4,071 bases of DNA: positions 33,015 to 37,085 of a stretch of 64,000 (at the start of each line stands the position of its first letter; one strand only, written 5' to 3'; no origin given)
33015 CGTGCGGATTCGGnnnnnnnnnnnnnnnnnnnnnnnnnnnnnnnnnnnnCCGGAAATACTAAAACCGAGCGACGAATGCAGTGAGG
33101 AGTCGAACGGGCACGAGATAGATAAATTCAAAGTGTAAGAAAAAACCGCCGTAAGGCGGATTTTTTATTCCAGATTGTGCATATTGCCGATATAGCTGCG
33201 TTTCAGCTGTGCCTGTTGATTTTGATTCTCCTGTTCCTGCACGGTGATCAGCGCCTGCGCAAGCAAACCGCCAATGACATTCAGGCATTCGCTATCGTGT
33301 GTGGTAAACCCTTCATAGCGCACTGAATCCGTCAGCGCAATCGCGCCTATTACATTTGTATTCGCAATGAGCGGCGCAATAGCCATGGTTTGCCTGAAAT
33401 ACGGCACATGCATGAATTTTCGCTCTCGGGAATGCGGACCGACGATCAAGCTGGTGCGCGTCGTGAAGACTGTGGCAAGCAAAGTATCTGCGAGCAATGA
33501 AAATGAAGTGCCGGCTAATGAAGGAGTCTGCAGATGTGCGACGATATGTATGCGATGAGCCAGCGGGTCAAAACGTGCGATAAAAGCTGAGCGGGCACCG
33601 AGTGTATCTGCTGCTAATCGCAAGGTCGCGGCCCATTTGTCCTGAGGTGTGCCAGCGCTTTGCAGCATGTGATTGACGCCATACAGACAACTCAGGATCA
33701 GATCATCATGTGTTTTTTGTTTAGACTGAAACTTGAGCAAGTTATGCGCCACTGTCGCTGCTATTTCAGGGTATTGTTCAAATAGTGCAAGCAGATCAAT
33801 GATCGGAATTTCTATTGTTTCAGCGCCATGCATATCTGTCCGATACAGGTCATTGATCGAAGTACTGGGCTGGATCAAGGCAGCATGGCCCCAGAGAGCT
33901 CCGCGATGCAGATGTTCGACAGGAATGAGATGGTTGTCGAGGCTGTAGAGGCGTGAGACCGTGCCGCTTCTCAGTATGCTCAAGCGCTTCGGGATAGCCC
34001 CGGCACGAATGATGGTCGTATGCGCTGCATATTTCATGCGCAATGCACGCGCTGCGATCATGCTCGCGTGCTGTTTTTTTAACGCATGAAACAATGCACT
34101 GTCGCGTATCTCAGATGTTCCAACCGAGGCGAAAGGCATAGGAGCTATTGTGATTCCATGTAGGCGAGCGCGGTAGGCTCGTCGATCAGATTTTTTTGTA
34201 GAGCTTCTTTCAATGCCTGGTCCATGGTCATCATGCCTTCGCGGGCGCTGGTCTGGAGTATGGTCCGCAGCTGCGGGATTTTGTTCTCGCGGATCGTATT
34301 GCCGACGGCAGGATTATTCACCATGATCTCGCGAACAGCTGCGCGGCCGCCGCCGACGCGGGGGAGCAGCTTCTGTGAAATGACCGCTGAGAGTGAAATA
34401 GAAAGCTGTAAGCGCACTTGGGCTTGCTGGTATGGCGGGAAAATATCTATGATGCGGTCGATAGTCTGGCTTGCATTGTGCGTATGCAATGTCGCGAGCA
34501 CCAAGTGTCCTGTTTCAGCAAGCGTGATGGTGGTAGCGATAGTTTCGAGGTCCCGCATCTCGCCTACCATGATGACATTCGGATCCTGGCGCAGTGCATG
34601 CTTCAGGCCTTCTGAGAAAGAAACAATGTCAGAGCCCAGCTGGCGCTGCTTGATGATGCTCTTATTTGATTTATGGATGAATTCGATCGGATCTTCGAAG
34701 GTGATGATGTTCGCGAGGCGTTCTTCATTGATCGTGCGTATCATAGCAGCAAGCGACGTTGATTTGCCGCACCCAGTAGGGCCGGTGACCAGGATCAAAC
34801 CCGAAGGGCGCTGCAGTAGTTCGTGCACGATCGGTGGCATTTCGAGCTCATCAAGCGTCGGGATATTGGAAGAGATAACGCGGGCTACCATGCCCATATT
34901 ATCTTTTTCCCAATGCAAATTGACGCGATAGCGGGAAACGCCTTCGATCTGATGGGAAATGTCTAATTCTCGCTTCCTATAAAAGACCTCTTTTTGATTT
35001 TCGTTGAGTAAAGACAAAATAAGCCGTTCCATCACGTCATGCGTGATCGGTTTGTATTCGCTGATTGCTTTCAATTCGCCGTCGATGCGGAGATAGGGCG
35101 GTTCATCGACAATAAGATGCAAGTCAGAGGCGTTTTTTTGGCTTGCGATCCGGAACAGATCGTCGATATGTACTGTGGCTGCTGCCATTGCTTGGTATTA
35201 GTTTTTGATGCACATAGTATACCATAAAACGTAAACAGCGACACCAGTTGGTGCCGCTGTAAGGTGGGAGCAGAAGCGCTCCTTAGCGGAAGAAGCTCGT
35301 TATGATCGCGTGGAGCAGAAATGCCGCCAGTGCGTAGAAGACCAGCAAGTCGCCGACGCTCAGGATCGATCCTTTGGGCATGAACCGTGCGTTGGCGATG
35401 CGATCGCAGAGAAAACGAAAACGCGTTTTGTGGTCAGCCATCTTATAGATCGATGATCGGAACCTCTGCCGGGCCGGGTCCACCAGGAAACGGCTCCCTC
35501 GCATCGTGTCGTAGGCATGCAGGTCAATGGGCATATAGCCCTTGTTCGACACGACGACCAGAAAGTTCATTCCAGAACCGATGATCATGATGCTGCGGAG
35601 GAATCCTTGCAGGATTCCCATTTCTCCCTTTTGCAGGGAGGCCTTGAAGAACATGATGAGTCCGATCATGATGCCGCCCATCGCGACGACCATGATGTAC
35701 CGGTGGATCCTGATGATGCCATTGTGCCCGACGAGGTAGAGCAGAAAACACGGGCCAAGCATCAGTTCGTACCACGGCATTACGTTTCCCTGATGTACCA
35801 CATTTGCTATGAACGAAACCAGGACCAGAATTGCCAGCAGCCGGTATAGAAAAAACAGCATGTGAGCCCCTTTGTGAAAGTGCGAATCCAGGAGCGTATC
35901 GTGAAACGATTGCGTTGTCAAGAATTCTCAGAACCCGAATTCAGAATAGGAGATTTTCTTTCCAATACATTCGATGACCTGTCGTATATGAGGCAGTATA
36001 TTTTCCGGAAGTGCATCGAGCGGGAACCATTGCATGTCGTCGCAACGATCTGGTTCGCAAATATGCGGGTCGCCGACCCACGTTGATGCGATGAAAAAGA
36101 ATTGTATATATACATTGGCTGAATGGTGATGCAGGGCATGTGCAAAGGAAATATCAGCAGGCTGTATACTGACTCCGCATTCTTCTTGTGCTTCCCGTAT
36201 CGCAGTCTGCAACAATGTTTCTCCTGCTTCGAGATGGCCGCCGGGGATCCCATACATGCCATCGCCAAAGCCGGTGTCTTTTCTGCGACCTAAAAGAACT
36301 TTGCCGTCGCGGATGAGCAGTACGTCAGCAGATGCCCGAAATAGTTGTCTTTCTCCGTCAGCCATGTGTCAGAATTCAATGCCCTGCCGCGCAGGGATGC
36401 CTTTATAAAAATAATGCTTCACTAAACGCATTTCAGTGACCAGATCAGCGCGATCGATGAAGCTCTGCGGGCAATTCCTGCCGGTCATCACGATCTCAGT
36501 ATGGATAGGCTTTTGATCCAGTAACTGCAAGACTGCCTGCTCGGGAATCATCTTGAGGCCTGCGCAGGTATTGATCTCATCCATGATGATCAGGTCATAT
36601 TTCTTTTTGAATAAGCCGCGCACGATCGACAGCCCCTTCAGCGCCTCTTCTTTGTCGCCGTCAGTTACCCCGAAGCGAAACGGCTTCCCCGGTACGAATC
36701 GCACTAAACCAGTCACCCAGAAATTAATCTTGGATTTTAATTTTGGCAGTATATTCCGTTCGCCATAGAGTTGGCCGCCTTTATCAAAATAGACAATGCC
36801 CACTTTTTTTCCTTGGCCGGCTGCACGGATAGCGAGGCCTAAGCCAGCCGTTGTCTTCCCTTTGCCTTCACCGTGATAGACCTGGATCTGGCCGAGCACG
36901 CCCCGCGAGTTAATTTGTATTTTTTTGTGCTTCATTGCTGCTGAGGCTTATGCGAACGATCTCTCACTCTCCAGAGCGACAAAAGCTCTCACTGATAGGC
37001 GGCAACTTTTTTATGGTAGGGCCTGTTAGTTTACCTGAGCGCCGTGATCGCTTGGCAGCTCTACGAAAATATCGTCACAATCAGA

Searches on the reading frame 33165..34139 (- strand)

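Call 44: search_protein_families(library=pfam, proteins=[window:33165-34139:-], max_evalue=0.001)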
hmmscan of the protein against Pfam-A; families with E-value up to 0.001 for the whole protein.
window:33165-34139:- (324 aa): 4 families
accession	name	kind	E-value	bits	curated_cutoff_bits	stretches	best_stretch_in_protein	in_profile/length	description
PF01590.32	GAF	-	4.8e-08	34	22.4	1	170-297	7-133/133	GAF domain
PF13492.12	GAF_3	-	6.5e-08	33.5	27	1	165-297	2-127/129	GAF domain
PF13185.12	GAF_2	-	1.1e-06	29.4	28.6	1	172-297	11-135/136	GAF domain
PF00027.35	cNMP_binding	-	1.6e-05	25.2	27.5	1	35-93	2-61/89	Cyclic nucleotide-binding domain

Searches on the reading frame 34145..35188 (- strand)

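Call 44: search_protein_families(library=pfam, proteins=[window:34145-35188:-], max_evalue=0.001)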
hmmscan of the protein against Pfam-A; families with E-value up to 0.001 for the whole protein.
window:34145-35188:- (347 aa): 5 families
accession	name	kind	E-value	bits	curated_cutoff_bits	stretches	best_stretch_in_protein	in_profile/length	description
PF00437.27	T2SSE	-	1.3e-43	149.5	24.9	1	113-277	122-280/370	Type II/IV secretion system protein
PF13401.12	AAA_22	-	4.4e-05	24.2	27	1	129-197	5-63/130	AAA domain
PF03215.21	Rad17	-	9.4e-05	22.9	23.8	1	124-196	40-115/186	Rad17 P-loop domain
PF13191.12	AAA_16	-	0.00021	22.3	32.6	1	127-231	23-136/167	AAA ATPase domain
PF12775.13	AAA_7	-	0.00054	20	25.8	0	108-164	13-69/181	P-loop containing dynein motor region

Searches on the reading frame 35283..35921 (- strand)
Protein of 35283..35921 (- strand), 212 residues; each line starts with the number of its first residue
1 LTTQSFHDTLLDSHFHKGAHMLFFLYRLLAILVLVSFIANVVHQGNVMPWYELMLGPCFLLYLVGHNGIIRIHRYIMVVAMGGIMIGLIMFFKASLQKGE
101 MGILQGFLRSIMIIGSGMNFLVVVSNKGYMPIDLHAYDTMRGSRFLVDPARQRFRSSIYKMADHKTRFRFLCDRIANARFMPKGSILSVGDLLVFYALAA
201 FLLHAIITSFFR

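Call 44: search_protein_families(library=pfam, proteins=[window:35283-35921:-], max_evalue=0.001)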
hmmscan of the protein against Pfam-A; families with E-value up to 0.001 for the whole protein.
window:35283-35921:- (212 aa): 1 family
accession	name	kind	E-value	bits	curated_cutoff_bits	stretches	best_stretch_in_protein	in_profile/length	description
PF17248.7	DUF5317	-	4.5e-14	53.2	25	1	111-198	61-146/151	Family of unknown function (DUF5317)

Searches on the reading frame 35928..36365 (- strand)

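Call 3: search_protein_families(library=pfam, proteins=[window:35928-36365:-], max_evalue=0.01)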
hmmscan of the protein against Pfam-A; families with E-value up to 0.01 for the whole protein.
window:35928-36365:- (145 aa): 3 families
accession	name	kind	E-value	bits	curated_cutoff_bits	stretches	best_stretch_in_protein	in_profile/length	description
PF00293.34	NUDIX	-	1.2e-20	74.3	21.1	1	9-130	2-130/134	NUDIX domain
PF14815.12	NUDIX_4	-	6.6e-12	45.7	35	1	16-125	3-104/113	NUDIX domain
PF22327.2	Nudt16-like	-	0.0021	18.5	27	1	35-93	32-93/161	U8 snoRNA-decapping enzyme-like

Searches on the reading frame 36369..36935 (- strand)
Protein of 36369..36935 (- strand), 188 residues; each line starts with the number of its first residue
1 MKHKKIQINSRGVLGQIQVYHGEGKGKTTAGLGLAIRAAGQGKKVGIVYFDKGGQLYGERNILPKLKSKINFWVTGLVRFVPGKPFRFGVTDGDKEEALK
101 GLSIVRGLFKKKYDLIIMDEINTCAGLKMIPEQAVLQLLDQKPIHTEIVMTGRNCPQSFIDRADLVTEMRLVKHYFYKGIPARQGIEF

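Call 3: search_protein_families(library=pfam, proteins=[window:36369-36935:-], max_evalue=0.01)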
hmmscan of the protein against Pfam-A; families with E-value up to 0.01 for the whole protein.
window:36369-36935:- (188 aa): 1 family
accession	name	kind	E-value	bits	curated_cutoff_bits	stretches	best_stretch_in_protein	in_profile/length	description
PF02572.21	CobA_CobO_BtuR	-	4.2e-52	177.2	25.7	1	15-188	3-172/172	ATP:corrinoid adenosyltransferase BtuR/CobO/CobP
